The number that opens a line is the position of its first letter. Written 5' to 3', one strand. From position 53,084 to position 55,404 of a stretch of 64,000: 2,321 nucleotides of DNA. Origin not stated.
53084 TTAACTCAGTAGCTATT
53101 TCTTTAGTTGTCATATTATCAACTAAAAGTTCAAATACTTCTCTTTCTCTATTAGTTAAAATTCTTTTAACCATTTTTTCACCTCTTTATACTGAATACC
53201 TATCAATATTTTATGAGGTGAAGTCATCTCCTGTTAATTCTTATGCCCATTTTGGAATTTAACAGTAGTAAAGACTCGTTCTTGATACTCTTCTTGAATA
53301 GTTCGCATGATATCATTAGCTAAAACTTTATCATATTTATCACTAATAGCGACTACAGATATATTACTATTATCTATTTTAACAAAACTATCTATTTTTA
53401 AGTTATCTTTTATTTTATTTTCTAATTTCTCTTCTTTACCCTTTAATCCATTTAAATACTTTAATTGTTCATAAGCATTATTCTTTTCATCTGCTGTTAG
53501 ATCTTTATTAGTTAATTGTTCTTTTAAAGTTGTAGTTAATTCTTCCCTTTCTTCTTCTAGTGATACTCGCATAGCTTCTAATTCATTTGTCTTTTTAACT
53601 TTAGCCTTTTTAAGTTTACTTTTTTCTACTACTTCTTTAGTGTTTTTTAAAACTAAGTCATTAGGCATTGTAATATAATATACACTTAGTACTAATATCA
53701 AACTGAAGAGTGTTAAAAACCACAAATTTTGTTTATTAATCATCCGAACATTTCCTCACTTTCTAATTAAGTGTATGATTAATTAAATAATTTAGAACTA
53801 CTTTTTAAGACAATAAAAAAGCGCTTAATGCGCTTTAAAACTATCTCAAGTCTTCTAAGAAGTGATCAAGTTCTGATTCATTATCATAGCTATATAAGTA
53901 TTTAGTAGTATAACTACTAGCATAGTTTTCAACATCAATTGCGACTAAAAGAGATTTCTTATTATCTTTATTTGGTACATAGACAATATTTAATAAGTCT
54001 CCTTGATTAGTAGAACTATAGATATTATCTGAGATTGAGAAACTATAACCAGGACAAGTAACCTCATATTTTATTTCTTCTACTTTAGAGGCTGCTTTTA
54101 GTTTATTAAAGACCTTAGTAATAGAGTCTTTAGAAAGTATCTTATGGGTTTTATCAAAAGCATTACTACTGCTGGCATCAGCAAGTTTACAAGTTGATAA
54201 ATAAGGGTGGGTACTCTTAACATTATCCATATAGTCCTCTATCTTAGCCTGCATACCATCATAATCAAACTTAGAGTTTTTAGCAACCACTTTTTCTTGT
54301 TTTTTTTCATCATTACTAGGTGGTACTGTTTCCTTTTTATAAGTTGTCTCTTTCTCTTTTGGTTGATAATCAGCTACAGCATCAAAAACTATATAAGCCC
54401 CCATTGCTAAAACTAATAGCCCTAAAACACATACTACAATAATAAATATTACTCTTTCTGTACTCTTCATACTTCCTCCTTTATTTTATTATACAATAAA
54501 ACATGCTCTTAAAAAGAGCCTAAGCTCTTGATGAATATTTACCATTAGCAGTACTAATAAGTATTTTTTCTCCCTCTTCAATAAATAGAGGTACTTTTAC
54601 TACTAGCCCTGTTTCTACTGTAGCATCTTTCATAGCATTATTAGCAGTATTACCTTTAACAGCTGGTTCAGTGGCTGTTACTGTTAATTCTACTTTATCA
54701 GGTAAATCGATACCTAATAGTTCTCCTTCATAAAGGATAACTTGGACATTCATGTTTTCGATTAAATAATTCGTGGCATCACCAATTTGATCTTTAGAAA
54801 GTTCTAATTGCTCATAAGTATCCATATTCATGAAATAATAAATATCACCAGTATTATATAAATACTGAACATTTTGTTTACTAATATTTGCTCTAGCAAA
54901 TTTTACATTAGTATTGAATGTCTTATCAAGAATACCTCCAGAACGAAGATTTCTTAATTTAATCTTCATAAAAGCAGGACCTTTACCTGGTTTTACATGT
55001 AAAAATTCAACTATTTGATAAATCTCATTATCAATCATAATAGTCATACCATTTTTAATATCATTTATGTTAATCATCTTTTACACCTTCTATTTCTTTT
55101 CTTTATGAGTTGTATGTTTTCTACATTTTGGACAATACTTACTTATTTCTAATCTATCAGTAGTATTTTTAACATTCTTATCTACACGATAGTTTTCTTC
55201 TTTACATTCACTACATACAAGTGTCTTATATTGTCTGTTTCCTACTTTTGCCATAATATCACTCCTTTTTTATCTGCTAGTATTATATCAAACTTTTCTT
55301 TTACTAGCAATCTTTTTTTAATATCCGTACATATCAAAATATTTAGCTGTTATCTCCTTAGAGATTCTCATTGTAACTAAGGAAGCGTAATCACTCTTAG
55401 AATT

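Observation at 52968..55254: spoIIIAH homologue retained next to efp without the spoIIIAA-AG genes; GerE next door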

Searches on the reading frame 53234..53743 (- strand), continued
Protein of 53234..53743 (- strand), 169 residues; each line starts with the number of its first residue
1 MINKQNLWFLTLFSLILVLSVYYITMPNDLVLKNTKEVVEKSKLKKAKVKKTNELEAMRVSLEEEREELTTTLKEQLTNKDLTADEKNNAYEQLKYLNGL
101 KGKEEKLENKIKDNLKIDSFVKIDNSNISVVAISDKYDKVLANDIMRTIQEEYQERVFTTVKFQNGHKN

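Call 63: search_protein_families(library=ncbifam, proteins=[L090:8465-9253:+, L090:9246-9941:+, L089:17287-17526:+, L089:17519-18685:+, L089:9252-9938:+], max_evalue=0.00001)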
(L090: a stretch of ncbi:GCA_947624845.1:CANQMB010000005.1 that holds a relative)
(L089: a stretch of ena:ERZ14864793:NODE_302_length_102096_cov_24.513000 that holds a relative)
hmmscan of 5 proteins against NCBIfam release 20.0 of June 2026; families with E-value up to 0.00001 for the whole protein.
L090:8465-9253:+ (262 aa): 1 family
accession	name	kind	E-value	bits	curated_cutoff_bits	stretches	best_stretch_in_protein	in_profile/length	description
TIGR02854.1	spore_II_GA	equivalog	3.1e-42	145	209.55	1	1-195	1-202/293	sigma-E processing peptidase SpoIIGA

L090:9246-9941:+ (231 aa): 54 families (the best 25 are shown)
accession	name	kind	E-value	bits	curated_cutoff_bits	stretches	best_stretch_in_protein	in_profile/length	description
NF006158.0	PRK08301.1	equivalog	5.3e-97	324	339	1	12-226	22-236/241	RNA polymerase sporulation sigma factor SigE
TIGR02835.1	spore_sigmaE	equivalog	6.7e-94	313.7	348.6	1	11-227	14-230/234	RNA polymerase sporulation sigma factor SigE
NF004471.0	PRK05803.1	subfamily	1.1e-79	266.9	252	1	12-226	13-227/235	RNA polymerase sporulation sigma factor SigK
TIGR02846.1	spore_sigmaK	equivalog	4.9e-78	261.8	298.65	1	18-224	17-223/227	RNA polymerase sporulation sigma factor SigK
TIGR02885.1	spore_sigF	equivalog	3.9e-33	115.2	321.45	2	42-130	4-92/231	RNA polymerase sporulation sigma factor SigF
NF004052.0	PRK05572.1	subfamily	8.4e-33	113.9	311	2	32-130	15-113/252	SigF/SigG family RNA polymerase sporulation sigma factor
TIGR02980.1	SigBFG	subfamily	3.7e-32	111.9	234.35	2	126-226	134-225/227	SigB/SigF/SigG family RNA polymerase sigma factor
TIGR02937.1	sigma70-ECF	superfamily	7.1e-32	110.3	42.9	1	50-225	2-163/165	sigma-70 family RNA polymerase sigma factor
TIGR02394.1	rpoS_proteo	equivalog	3e-31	109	378.7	2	25-114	21-111/285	RNA polymerase sigma factor RpoS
TIGR02997.1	Sig70-cyanoRpoD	subfamily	2.8e-29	102.3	384.5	2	49-114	74-139/298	RNA polymerase sigma factor, RpoD/SigA family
NF006071.0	PRK08215.1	equivalog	3e-29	102.4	372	2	27-128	16-116/258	RNA polymerase sporulation sigma factor SigG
TIGR02850.1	spore_sigG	equivalog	7.6e-28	97.6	457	2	27-128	13-113/254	RNA polymerase sporulation sigma factor SigG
NF004207.0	PRK05657.1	equivalog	1.1e-27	97.3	394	2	29-112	68-152/329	RNA polymerase sigma factor RpoS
TIGR02393.1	RpoD_Cterm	equivalog_domain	2.1e-25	89.7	354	2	50-111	1-62/238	RNA polymerase sigma factor RpoD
NF041931.2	MzaA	equivalog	5.5e-25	88.3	800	2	43-110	469-536/726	MZA anti-phage system associated sigma-70 family RNA polymerase sigma factor MzaA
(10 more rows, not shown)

L089:17287-17526:+ (79 aa): 1 family
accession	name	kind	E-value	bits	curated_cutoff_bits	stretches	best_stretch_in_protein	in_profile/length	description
TIGR02856.1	spore_yqfC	equivalog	9.2e-07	28.6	77.8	1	15-75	21-82/85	sporulation protein YqfC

L089:17519-18685:+ (388 aa): 1 family
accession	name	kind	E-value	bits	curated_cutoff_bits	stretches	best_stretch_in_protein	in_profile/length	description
TIGR02876.1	spore_yqfD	equivalog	1.1e-61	208.9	256.7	1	7-370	11-381/382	sporulation protein YqfD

L089:9252-9938:+ (228 aa): 0 families

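Call 66: search_protein_families(library=pfam, proteins=[L035:4748-5182:+, L064:4299-4898:+, L033:3370-4647:+, L065:2890-3777:+, L043:7601-8080:+, L034:3356-4306:+, L010:4710-6530:+, L022:3805-5397:+, L088:4496-6526:+, L018:7351-9915:+], max_evalue=0.001)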
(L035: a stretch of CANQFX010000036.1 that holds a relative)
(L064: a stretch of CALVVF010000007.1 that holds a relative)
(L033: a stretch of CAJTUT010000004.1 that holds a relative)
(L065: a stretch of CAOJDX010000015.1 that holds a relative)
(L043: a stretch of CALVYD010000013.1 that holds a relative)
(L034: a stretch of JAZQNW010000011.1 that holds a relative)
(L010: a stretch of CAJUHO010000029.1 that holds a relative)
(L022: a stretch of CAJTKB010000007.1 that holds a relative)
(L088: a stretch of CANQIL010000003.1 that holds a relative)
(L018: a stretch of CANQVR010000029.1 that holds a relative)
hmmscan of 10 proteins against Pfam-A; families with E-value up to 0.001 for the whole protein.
L035:4748-5182:+ (144 aa): 0 families

L064:4299-4898:+ (199 aa): 1 family
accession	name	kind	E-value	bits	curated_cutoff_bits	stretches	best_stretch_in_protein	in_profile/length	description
PF07963.17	N_methyl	-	8.8e-09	35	21.2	1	5-29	3-27/27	Prokaryotic N-terminal methylation motif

L033:3370-4647:+ (425 aa): 0 families

L065:2890-3777:+ (295 aa): 1 family
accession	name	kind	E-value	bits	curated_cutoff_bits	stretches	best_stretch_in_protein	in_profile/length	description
PF01261.30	AP_endonuc_2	-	1.9e-53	182.2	31.1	1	26-280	2-248/249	Xylose isomerase-like TIM barrel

L043:7601-8080:+ (159 aa): 0 families

L034:3356-4306:+ (316 aa): 1 family
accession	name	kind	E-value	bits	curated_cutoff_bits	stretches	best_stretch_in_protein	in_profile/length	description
PF01699.29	Na_Ca_ex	-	1.2e-67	227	24.9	2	173-314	2-150/151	Sodium/calcium exchanger protein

L010:4710-6530:+ (606 aa): 5 families
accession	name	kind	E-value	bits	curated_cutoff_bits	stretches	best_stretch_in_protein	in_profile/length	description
PF00664.28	ABC_membrane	-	4.5e-54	184.4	28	1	37-318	1-273/274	ABC transporter transmembrane region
PF00005.33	ABC_tran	-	1.9e-29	103.5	25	1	382-530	2-137/137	ABC transporter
PF13401.12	AAA_22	-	0.00017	22.3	27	1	394-518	8-109/130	AAA domain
PF00004.35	AAA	-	0.00084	20.2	21.2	0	395-553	2-97/131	ATPase family associated with various cellular activities (AAA)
PF13479.12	AAA_24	-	0.00097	19.5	27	0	391-486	2-60/195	AAA domain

L022:3805-5397:+ (530 aa): 2 families
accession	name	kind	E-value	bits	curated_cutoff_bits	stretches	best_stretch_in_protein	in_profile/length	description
PF04542.20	Sigma70_r2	-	4.8e-13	49.1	24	1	253-313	1-61/71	Sigma-70 region 2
PF04545.22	Sigma70_r4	-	3.8e-07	29.9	24.1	1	424-474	4-50/50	Sigma-70, region 4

L088:4496-6526:+ (676 aa): 4 families
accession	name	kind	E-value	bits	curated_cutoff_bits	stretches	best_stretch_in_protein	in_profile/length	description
PF02006.22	PPS_PS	-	1.8e-06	28.1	26.4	0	370-437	21-89/176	Phosphopantothenate/pantothenate synthetase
PF01565.28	FAD_binding_4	-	1.1e-05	25.6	26.4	0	389-410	7-28/139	FAD binding domain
PF11823.13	Se_S_carrier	-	0.00021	21.1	25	0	392-413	47-68/69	Putative Se/S carrier protein-like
PF03295.19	Pox_TAA1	-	0.00023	21.4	27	0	171-213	13-54/63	Poxvirus trans-activator protein A1 C-terminal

L018:7351-9915:+ (854 aa): 1 family
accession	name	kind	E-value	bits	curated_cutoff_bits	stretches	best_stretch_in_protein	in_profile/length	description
PF07963.17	N_methyl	-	6.3e-10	38.6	21.2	1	3-29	1-27/27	Prokaryotic N-terminal methylation motif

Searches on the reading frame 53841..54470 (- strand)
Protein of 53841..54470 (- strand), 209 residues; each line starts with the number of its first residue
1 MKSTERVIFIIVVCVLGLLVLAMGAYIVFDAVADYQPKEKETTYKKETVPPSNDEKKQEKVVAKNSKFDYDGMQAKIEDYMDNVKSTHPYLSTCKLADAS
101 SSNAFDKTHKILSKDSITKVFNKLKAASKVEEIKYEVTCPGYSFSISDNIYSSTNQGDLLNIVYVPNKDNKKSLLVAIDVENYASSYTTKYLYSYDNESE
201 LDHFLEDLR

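Call 3: search_protein_families(library=pfam, proteins=[window:53841-54470:-], max_evalue=0.1)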
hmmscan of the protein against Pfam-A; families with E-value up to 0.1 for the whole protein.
window:53841-54470:- (209 aa): 4 families
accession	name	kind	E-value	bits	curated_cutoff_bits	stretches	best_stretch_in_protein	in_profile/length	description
PF05434.16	Tmemb_9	-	0.0079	16.5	28.6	1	6-64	51-103/145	TMEM9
PF24689.1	TriTu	-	0.034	14.4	27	0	152-185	12-45/91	Immunity protein TriTu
PF07106.19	TBPIP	-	0.057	13.8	22.8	0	100-132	18-50/62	TBPIP/Hop2 winged helix domain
PF04277.18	OAD_gamma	-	0.071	14.2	27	1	10-63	12-66/76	Oxaloacetate decarboxylase, gamma chain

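Call 4: search_protein_families(library=ncbifam, proteins=[window:53841-54470:-], max_evalue=0.1)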
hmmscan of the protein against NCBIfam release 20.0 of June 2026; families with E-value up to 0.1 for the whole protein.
window:53841-54470:- (209 aa): 5 families
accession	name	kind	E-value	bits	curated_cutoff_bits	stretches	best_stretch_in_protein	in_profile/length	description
NF006283.1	PRK08455.1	equivalog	0.0038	16.9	187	1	4-86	16-98/182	flagellar basal body-associated protein FliL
TIGR02978.1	phageshock_pspC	equivalog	0.0077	16.1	104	1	7-84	33-107/121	envelope stress response membrane protein PspC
NF045939.1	MHJ_0274_fam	hypoth_equivalog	0.015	15.1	80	1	10-49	1-40/165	MHJ_0274 family protein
NF041422.1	VirB10_subf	subfamily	0.019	14.5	400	1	3-122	52-162/404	VirB10/TraB/TrbI family type IV secretion system protein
NF007973.0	PRK10697.1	equivalog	0.042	13.8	136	0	9-50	40-81/119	envelope stress response membrane protein PspC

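Call 32: find_homologous_proteins(query=window:53841-54470:-)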
Query window:53841-54470:- (209 aa): 3 proteins with E <= 0.001 among 170 candidates.
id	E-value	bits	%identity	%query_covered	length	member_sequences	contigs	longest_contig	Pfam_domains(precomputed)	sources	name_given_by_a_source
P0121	6.6e-129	445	99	100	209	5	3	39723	-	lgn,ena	-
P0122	8.0e-82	292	64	100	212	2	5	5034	-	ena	-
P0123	3.3e-70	254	61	100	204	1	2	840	-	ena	-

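Call 45: predict_structure(alignment_id=A2)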
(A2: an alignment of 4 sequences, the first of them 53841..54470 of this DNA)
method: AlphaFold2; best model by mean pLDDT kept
length: 209 residues; sequences in the alignment: 4
mean_pLDDT: 44.1   pTM: 0.34
mean pLDDT of the five models: 44.1, 42.2, 38.6, 38.3, 38.1
residues with pLDDT >= 90: 0; 70-90: 20; 50-70: 43; < 50: 146
segments of 3 or more residues with pLDDT < 50: 29-68, 84-112, 128-198, 207-209
pLDDT, mean of each block of 10 residues (from residue 1): 74 79 57 35 26 31 44 57 45 36 36 56 52 36 26 29 41 41 32 45 49
secondary structure, 60 per line:
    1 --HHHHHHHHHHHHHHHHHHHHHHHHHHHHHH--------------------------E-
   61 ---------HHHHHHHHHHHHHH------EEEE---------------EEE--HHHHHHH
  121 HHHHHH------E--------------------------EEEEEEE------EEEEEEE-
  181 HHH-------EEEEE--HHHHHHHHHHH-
elements in order: H3-32 H70-83 E90-93 E109-111 H114-126 E160-166 E173-179 E191-195 H198-208

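Call 52: search_protein_families(library=phrogs, proteins=[window:53841-54470:-], max_evalue=0.01)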
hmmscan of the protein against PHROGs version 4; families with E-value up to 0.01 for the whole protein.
window:53841-54470:- (209 aa): 0 families

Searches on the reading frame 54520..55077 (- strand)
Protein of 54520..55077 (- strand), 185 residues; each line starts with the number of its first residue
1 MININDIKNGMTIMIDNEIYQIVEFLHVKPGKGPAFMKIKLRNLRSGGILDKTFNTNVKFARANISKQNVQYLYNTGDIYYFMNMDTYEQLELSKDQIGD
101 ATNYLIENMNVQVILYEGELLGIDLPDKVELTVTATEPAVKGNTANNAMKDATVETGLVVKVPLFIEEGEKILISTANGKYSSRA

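Call 3: search_protein_families(library=pfam, proteins=[window:54520-55077:-], max_evalue=0.1)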
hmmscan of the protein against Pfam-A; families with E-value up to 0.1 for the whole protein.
window:54520-55077:- (185 aa): 3 families
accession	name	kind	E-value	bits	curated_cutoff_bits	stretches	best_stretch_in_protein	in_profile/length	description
PF09285.17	Elong-fact-P_C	-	2.3e-25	88.5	25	1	129-184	1-56/56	Elongation factor P, C-terminal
PF08207.18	EFP_N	-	1e-24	86.7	23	1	4-60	2-58/58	Elongation factor P (EF-P) KOW-like domain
PF01132.26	EFP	-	1e-22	80.3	27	1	69-120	2-53/54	Elongation factor P (EF-P) OB domain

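Call 4: search_protein_families(library=ncbifam, proteins=[window:54520-55077:-], max_evalue=0.1)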
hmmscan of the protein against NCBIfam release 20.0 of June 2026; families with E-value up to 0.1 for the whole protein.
window:54520-55077:- (185 aa): 8 families
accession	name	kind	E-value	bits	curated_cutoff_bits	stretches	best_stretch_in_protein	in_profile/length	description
NF001810.0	PRK00529.1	subfamily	9.5e-76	253.6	161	1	1-185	2-186/187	elongation factor P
TIGR00038.1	efp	equivalog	1.6e-75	252.8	185.8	1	2-185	1-184/184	elongation factor P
NF003392.1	PRK04542.1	equivalog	1.3e-41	142.6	216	1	5-185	4-187/187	elongation factor P-like protein EfpL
NF011175.0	PRK14578.1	equivalog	1.4e-41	141.9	301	1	1-185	1-187/187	elongation factor P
TIGR02178.1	yeiP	equivalog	1.9e-37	129.2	264.05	1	5-185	3-186/186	elongation factor P-like protein YeiP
NF009090.0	PRK12426.1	equivalog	4.1e-34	117.8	226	1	1-184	1-184/185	elongation factor P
NF003076.0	PRK03999.1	equivalog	6e-11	42.1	138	1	3-118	7-121/129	translation initiation factor IF-5A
TIGR00037.1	eIF_5A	equivalog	1.2e-05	25.2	75.45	1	2-113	7-117/130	translation initiation factor IF-5A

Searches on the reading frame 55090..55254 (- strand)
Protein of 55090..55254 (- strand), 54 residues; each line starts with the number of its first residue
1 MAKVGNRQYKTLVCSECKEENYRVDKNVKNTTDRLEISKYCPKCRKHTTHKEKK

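Call 3: search_protein_families(library=pfam, proteins=[window:55090-55254:-], max_evalue=0.1)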
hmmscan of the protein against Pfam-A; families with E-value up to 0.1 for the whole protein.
window:55090-55254:- (54 aa): 5 families
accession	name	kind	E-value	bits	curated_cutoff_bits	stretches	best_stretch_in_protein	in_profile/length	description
PF00471.26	Ribosomal_L33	-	7.5e-20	71.5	25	1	11-54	4-47/47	Ribosomal protein L33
PF24441.1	DUF7560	-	0.011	15.9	27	0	11-31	5-24/44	Family of unknown function (DUF7560)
PF23499.1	YnfU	-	0.021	15.1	27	1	26-51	5-29/49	YnfU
PF08274.17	Zn_Ribbon_YjdM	-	0.066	13.7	30.8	0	12-20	20-28/30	PhnA Zinc-Ribbon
PF23137.1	HVO_0758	-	0.07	13.4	27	0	8-46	17-50/55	HVO_0758 mu-protein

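Call 4: search_protein_families(library=ncbifam, proteins=[window:55090-55254:-], max_evalue=0.1)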
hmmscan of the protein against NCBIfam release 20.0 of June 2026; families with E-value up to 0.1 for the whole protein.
window:55090-55254:- (54 aa): 7 families
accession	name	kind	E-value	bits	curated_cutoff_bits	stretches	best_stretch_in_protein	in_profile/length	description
NF001764.0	PRK00504.1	subfamily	1.3e-19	70.3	40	1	7-54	3-50/50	50S ribosomal protein L33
TIGR01023.1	rpmG_bact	equivalog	4.4e-19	68.6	23.95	1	1-54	1-54/56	50S ribosomal protein L33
NF001860.2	PRK00595.1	subfamily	3e-17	62.5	50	1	11-54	6-49/49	50S ribosomal protein L33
NF038384.1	zinc_YnfU_fam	subfamily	0.00095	18.7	36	1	26-54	5-32/52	YnfU family zinc-binding protein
NF004425.0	PRK05767.1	equivalog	0.0044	17.6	87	1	36-51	6-21/92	50S ribosomal protein L44e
NF041911.1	HVO_0649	equivalog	0.0092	15.8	70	1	10-51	21-62/65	HVO_0649 family zinc finger protein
NF041912.1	HVO_0758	equivalog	0.056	13.4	70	0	8-46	17-50/55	HVO_0758 family zinc finger protein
